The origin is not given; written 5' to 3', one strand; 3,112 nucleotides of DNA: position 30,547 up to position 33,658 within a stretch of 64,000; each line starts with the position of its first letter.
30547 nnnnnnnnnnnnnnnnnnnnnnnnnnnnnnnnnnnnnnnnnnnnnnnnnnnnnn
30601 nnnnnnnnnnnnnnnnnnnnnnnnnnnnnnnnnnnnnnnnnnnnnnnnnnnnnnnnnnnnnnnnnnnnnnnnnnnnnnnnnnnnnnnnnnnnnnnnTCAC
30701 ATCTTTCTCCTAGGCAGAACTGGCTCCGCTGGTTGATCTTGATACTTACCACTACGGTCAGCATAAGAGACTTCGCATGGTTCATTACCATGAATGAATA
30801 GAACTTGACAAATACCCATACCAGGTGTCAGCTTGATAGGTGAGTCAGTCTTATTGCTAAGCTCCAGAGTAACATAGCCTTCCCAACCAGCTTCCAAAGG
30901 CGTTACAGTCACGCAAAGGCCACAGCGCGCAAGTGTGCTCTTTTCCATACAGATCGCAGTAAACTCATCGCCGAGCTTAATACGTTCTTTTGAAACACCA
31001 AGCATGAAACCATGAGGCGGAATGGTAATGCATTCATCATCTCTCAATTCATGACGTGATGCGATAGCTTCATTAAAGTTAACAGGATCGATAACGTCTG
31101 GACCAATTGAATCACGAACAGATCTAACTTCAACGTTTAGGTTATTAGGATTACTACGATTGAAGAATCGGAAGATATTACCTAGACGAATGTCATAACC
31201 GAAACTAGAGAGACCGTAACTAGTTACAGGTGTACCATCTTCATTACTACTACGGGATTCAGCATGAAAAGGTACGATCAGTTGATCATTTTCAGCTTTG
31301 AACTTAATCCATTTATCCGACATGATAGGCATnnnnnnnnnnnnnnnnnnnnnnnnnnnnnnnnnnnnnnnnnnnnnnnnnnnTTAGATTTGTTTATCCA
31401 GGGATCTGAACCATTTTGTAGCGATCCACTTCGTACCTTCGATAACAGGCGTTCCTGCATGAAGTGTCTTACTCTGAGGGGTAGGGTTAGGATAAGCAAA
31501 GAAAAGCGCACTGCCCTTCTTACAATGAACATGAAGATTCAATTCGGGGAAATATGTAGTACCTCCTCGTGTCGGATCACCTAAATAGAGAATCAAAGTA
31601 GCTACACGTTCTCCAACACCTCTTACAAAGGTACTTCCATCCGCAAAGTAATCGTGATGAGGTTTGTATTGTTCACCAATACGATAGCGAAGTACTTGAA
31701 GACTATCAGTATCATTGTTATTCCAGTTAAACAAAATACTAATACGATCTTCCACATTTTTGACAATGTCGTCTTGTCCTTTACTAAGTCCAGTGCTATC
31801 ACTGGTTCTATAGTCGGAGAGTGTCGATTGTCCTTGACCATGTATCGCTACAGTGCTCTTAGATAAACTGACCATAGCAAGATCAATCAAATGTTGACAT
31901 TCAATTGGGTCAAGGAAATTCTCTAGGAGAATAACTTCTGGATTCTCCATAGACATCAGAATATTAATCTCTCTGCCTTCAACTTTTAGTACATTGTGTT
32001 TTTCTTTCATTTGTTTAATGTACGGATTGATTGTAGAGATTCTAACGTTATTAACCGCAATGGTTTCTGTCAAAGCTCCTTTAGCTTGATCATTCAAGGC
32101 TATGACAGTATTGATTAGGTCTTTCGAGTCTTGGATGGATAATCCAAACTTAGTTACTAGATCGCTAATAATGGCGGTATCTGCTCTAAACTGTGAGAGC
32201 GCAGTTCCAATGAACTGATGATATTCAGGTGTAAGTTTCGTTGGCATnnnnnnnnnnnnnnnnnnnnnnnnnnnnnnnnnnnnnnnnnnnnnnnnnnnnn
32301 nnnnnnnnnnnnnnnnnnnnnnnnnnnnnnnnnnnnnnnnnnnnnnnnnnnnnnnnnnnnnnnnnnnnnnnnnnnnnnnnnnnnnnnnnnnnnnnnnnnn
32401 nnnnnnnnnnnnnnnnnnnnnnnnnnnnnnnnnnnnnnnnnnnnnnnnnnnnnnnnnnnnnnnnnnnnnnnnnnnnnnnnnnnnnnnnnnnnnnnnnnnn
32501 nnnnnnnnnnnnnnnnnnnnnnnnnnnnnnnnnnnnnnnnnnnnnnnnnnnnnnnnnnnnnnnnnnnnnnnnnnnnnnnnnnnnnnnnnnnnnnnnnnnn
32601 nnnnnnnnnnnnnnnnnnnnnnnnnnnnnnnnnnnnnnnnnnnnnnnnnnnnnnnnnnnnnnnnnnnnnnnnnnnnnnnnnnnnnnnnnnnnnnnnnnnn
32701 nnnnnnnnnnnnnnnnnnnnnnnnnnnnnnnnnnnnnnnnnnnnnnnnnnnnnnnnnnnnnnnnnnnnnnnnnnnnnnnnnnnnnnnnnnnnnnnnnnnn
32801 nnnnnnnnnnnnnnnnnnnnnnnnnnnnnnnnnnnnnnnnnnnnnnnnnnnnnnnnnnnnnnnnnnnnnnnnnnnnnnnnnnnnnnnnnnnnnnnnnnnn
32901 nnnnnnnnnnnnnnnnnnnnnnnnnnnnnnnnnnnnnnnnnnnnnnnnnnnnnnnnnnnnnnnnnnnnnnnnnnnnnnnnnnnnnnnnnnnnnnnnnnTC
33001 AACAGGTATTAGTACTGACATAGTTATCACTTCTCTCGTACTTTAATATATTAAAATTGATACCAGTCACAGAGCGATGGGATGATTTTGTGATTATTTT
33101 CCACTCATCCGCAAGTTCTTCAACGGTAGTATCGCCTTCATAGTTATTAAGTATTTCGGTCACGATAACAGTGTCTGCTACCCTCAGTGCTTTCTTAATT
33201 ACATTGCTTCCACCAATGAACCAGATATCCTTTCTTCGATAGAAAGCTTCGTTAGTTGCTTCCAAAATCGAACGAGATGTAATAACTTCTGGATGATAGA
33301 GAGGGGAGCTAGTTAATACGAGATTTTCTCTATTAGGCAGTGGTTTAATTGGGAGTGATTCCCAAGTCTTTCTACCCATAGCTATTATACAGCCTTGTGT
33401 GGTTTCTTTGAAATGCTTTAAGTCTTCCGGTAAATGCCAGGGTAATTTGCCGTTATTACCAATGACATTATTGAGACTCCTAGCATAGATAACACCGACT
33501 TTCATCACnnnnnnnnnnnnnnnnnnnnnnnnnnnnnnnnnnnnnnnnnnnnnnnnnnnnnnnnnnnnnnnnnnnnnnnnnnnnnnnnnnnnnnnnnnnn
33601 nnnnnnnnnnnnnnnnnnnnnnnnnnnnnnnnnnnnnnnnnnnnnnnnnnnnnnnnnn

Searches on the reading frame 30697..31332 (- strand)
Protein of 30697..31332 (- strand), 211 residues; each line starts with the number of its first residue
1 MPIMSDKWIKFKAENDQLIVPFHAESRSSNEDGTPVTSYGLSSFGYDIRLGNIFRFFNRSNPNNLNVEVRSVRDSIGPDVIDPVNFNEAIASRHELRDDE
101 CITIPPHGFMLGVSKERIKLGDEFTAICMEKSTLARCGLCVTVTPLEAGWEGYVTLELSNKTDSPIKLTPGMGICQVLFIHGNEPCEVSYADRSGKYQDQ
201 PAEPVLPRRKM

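Call 13: search_protein_families(library=pfam, proteins=[window:30697-31332:-], max_evalue=0.001)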
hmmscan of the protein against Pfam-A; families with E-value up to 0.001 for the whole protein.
window:30697-31332:- (211 aa): 2 families
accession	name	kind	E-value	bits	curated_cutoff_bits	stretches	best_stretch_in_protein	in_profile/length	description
PF22769.1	DCD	-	1.9e-30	106.4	27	1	22-180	21-151/153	dCTP deaminase-like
PF00692.24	dUTPase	-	0.00013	22.2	22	1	102-184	24-106/129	dUTPase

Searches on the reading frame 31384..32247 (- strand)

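Call 13: search_protein_families(library=pfam, proteins=[window:31384-32247:-], max_evalue=0.001)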
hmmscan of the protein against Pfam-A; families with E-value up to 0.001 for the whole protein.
window:31384-32247:- (287 aa): 1 family
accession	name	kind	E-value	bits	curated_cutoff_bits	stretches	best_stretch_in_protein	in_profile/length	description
PF13640.12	2OG-FeII_Oxy_3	-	3.8e-14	53.9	27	1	183-281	1-98/98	2OG-Fe(II) oxygenase superfamily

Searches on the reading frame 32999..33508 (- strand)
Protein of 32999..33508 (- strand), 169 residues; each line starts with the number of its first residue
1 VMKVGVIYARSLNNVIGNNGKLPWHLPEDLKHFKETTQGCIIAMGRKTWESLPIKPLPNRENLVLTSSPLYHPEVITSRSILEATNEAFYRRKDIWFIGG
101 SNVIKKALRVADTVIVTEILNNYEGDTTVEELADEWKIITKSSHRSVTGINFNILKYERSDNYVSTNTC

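Call 13: search_protein_families(library=pfam, proteins=[window:32999-33508:-], max_evalue=0.001)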
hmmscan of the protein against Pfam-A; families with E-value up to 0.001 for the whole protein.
window:32999-33508:- (169 aa): 1 family
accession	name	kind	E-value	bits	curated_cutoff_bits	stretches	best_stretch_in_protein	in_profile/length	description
PF00186.24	DHFR_1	-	1e-42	146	25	1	4-159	2-159/159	Dihydrofolate reductase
